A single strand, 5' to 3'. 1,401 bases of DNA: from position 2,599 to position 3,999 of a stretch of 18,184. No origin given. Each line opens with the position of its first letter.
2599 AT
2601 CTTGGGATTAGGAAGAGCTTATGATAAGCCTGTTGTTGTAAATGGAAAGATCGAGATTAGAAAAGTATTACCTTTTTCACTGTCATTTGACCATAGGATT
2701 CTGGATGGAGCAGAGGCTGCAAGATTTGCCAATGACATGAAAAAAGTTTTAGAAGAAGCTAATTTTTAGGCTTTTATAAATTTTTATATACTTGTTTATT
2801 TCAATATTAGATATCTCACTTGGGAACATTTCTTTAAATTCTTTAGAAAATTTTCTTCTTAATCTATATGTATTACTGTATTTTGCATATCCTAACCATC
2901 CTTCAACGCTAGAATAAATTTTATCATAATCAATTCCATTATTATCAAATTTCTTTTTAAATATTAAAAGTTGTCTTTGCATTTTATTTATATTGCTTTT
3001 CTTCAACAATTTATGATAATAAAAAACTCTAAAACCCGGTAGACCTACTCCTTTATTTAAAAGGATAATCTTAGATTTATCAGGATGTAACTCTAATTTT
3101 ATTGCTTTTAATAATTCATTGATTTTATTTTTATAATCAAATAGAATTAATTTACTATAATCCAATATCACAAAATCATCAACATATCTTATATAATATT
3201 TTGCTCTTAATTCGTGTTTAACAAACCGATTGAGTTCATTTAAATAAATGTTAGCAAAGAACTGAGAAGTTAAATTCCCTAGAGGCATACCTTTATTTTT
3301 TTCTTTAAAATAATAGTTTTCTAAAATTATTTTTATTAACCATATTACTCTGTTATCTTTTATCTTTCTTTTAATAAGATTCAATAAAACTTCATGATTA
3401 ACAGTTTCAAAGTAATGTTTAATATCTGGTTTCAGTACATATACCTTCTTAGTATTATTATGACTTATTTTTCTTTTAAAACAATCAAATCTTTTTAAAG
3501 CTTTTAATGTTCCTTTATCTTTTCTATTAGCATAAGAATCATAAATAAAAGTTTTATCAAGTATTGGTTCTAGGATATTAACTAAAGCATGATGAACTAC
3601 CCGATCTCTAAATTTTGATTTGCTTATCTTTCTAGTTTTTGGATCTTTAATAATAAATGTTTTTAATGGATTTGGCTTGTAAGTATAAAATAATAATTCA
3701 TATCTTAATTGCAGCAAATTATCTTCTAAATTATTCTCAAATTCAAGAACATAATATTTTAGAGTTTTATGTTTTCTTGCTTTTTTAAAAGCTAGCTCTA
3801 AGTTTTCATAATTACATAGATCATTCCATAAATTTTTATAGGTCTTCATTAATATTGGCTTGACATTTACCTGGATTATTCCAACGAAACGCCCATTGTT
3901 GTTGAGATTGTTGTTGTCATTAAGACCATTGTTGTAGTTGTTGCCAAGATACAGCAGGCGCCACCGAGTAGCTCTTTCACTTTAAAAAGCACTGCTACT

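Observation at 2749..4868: Diversity-generating retroelement cassette (target-TR-RT) in an archaeal context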

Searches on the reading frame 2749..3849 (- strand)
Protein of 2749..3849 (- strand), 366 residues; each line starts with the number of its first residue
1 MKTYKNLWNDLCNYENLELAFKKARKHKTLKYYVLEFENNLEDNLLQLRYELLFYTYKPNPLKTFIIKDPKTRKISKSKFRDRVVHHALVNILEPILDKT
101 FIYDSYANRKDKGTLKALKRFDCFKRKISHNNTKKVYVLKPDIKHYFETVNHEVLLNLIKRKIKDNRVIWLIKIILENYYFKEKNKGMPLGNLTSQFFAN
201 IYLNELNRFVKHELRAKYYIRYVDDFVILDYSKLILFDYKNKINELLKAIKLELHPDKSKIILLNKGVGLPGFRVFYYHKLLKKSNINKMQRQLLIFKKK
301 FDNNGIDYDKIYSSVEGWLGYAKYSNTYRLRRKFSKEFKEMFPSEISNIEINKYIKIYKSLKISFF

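Call 11: search_protein_families(library=pfam, proteins=[window:2749-3849:-], max_evalue=0.01)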
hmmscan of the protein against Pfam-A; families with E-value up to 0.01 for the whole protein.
window:2749-3849:- (366 aa): 1 family
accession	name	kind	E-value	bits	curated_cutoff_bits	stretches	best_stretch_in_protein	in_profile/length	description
PF00078.32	RVT_1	-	4.9e-21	75.8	29.6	1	70-273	7-203/205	Reverse transcriptase (RNA-dependent DNA polymerase)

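Call 13: search_protein_families(library=ncbifam, proteins=[window:2749-3849:-], max_evalue=1)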
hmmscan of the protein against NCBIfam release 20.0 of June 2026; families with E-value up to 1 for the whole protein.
window:2749-3849:- (366 aa): 6 families
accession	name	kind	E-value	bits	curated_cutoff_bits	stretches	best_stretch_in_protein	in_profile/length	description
TIGR04416.1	group_II_RT_mat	equivalog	3.3e-44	151.5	300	1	31-337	22-340/353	group II intron reverse transcriptase/maturase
NF041747.1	Drt3a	equivalog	1.5e-19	70.6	200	1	132-267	107-243/412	antiviral reverse transcriptase Drt3a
NF038233.2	retron_St85_RT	exception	1.2e-10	41.1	235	1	133-325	86-276/289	retron St85 family RNA-directed DNA polymerase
NF041750.1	Drt5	equivalog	3.2e-08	33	550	1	112-261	103-250/484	antiviral reverse transcriptase Drt5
TIGR04499.1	abortive_AbiA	subfamily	2.8e-07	29.7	250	1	118-259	128-288/615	AbiA family abortive infection protein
NF010388.0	PRK13815.1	equivalog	0.0012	18.8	167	1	190-255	53-115/122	ribosome-binding factor A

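Call 14: search_protein_families(library=padloc, proteins=[window:2749-3849:-], max_evalue=1)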
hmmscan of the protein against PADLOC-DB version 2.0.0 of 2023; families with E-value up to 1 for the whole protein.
window:2749-3849:- (366 aa): 43 families (the best 25 are shown)
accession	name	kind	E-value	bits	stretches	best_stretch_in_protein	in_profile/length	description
PDLC01136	RT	-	7.5e-50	167.8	1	9-275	3-258/263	RT (reverse transcriptase)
PDLC02063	Cas1_IIIb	-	2.3e-37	126.8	1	24-298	24-299/617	-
PDLC03754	RT_UG17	-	2.1e-27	94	1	11-303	10-298/429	DRT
PDLC03774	RT_UG35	-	3.3e-24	83.2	1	6-261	318-585/938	DRT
PDLC03779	RT_UG4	-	8.4e-24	82.2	1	22-297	14-281/307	DRT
PDLC03759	RT_UG21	-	1.8e-23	81.1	1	12-262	2-265/503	DRT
PDLC03778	RT_UG39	-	2.9e-23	80.7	2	161-260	268-364/541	DRT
PDLC03756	RT_UG19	-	2.2e-21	74.6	1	8-261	3-274/562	DRT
PDLC03771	RT_UG32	-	7.6e-21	72.3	1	73-261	95-284/521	DRT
PDLC03761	RT_UG23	-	3.2e-20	70.2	1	63-262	56-262/489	DRT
PDLC03758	RT_UG20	-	9.9e-20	69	1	46-263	48-269/511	DRT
PDLC03755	RT_UG18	-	1.1e-19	69.1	1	30-291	21-274/295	DRT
PDLC03764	RT_UG26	-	1.5e-19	68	1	6-291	11-288/398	DRT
PDLC03785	RT_UG9_large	-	4.7e-19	66.1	1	31-273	266-506/772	DRT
PDLC03766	Drt9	-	1.8e-18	64.6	1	55-263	81-280/488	DRT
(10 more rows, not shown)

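Call 15: search_solved_structures(query=window:2749-3849:-, max_evalue=0.01, show_alignments=1)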
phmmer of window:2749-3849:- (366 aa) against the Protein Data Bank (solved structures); distinct sequences matched with E-value up to 0.01: 9.
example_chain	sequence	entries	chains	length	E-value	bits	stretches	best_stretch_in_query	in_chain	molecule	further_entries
8ub7_A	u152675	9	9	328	6.4e-42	147.2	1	2-331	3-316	Reverse transcriptase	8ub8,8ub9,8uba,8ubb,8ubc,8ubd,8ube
7uim_D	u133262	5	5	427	1.5e-20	76.8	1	9-332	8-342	Group II intron reverse transcriptase/maturase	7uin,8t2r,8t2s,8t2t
5hhj_A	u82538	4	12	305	1.3e-19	73.8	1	9-278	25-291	Retron-type reverse transcriptase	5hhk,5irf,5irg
5hhl_A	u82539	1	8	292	4.8e-19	71.9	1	8-274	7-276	Retron-type reverse transcriptase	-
6me0_C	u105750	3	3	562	1.6e-18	70.2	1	55-325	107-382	Maturase reverse transcriptase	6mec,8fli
6ar1_A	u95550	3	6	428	1.1e-17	67.5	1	48-267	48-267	GsI-IIC RT | Trt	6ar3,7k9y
5g2x_C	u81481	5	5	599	3.4e-13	52.7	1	43-234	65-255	GROUP II INTRON-ENCODED PROTEIN LTRA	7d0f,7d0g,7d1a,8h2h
7kft_D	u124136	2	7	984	6.4e-11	45.2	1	55-274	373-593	Cas6-RT-Cas1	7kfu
8bgj_A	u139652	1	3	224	3.6e-10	42.7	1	93-267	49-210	RNA-directed DNA polymerase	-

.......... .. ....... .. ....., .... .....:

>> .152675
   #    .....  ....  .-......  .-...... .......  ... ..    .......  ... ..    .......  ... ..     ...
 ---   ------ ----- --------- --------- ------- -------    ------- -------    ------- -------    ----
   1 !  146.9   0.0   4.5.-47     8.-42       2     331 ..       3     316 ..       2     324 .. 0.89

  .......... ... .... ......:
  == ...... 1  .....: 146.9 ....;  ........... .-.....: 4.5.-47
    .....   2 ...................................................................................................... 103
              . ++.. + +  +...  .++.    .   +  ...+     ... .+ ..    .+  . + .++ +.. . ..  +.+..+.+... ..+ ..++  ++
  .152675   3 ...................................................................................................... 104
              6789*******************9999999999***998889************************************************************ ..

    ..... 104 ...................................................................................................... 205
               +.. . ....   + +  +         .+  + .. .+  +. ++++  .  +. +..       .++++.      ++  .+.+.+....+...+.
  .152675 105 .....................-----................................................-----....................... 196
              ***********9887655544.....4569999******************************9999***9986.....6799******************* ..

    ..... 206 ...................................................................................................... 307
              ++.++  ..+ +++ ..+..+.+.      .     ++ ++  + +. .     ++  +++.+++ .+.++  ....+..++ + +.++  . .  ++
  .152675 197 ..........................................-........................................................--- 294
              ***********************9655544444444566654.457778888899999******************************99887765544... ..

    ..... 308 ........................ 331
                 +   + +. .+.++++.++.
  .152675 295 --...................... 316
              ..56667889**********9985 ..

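Call 51: find_related_loci(query=A3, collection=metagenome_contigs, flank=2500)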
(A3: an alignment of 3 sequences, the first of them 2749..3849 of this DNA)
Query A3 (366 aa) in metagenome_contigs; peptide patterns used: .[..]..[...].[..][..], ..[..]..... (x = any residue, [..] = any of these).
600 stretches matched a pattern (row limit reached: there are more); 380 encode a relative of the query (tblastn E <= 1e-3); the best 80 are kept; 80 distinct loci.
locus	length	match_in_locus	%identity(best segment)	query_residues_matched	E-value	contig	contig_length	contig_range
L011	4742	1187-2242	64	5-356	4e-142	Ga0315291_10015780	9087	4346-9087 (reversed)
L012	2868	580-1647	63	1-356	4e-149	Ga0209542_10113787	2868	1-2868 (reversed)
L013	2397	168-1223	59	1-352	6e-150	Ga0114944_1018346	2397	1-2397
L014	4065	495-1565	60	1-356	6e-138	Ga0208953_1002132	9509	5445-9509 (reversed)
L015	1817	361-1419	64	1-356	4e-147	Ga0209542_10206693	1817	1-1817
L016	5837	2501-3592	57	1-356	9e-136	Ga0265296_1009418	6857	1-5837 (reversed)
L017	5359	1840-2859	63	1-336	5e-135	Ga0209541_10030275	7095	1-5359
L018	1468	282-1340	61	6-359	3e-144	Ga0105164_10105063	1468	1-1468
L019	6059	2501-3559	58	5-356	2e-132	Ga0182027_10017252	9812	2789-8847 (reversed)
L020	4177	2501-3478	63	1-333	5e-132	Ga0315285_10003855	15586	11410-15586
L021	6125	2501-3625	59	1-366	7e-130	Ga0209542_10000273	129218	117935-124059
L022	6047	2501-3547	60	5-353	1e-128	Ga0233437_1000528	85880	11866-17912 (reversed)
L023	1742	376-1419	58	3-352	5e-138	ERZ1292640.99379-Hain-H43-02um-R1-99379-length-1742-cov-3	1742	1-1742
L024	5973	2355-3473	59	1-362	1e-127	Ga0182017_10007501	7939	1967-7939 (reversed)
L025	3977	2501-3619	59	1-362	4e-128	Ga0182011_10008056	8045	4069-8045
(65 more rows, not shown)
